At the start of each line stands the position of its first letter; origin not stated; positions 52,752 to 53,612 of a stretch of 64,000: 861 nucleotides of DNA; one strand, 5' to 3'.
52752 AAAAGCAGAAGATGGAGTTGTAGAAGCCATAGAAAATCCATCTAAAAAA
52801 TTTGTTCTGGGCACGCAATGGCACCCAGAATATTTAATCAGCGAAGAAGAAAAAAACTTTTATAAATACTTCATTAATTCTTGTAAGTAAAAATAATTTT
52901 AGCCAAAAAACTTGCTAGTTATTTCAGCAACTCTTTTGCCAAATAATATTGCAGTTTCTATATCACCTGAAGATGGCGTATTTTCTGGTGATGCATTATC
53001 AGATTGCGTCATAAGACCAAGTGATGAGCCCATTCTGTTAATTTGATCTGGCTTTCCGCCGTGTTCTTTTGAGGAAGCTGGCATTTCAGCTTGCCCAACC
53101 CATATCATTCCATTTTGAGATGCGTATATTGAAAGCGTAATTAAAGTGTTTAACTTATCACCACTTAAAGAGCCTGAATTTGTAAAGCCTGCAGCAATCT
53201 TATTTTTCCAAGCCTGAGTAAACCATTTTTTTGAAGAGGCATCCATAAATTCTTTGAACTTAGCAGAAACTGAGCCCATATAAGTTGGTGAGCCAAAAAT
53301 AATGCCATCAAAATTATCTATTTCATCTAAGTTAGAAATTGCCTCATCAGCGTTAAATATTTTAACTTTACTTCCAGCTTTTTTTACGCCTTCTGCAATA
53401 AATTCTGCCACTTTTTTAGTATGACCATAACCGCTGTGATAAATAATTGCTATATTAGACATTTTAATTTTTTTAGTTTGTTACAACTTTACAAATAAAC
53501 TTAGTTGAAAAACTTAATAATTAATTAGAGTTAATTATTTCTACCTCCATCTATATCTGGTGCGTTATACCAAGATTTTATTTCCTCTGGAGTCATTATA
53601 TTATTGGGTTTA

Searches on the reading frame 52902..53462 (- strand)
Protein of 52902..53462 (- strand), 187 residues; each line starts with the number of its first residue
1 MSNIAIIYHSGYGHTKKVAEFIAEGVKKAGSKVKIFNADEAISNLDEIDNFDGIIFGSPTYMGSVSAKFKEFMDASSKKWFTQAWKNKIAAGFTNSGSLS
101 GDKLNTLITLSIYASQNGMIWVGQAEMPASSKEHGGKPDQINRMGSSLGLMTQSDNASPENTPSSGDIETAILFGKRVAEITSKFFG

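Call 68: search_protein_families(library=pfam, proteins=[window:52902-53462:-], max_evalue=0.00001)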
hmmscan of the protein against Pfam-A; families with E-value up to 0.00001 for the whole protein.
window:52902-53462:- (187 aa): 4 families
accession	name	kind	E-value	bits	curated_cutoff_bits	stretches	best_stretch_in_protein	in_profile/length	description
PF03358.20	FMN_red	-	6.2e-15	55.5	24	1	39-129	59-147/152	NADPH-dependent FMN reductase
PF12724.12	Flavodoxin_5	-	4.4e-13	50.2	27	1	6-76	2-69/145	Flavodoxin domain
PF00258.30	Flavodoxin_1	-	4.8e-10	40.2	25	1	6-76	1-72/143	Flavodoxin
PF02525.22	Flavodoxin_2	-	1.6e-06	28.4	27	1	38-104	65-128/198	Flavodoxin-like fold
